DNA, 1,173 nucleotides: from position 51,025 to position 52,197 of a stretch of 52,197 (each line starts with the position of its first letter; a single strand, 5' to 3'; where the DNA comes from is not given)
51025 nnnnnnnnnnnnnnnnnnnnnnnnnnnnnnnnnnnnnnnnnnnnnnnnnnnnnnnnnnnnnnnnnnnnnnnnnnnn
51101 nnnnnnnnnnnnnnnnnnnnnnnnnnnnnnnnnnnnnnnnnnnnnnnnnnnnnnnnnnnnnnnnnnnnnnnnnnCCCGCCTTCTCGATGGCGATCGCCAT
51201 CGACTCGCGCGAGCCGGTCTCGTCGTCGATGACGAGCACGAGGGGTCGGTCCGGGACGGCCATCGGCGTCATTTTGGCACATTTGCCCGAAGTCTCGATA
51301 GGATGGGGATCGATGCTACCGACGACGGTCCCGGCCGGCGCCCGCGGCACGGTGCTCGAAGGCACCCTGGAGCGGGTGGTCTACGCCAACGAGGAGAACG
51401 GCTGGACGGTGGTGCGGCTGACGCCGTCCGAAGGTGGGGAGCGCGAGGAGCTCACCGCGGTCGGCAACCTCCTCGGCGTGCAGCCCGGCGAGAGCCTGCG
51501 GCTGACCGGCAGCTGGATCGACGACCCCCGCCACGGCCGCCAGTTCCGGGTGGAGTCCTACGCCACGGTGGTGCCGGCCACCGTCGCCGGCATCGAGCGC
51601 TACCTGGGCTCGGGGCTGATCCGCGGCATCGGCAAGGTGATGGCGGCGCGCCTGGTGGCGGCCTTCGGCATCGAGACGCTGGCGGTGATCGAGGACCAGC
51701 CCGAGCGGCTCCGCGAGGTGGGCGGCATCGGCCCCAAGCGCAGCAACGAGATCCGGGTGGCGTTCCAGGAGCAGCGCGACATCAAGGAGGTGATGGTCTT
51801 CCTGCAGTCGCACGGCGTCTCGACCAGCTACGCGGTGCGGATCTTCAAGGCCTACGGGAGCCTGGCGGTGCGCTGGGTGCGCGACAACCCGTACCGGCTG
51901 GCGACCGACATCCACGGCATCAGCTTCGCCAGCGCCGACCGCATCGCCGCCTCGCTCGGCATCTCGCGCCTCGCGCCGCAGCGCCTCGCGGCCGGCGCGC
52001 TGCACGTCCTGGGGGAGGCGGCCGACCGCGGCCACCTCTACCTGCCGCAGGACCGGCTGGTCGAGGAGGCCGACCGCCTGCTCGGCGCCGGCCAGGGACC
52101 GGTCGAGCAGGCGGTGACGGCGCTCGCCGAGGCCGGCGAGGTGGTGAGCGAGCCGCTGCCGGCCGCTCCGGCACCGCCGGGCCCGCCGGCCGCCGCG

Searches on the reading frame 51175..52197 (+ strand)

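Call 11: search_protein_families(library=pfam, proteins=[window:51175-52197:+], max_evalue=0.01)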
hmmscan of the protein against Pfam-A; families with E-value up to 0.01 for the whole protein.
window:51175-52197:+ (341 aa): 4 families
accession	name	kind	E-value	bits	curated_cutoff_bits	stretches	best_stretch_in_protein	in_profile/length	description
PF14490.11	HHH_RecD2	-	1.3e-34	118.4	27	1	199-289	1-92/92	ATP-dependent RecD2 DNA helicase HHH domain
PF23139.1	OB_YrrC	-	3.3e-25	88.3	27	1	60-134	3-76/76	ATP-dependent DNA helicase YrrC, OB-fold domain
PF14520.12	HHH_5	-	5e-09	36.9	27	1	149-198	7-56/57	Helix-hairpin-helix domain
PF12826.13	HHH_2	-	0.00095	19.7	27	1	149-201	8-59/64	Helix-hairpin-helix motif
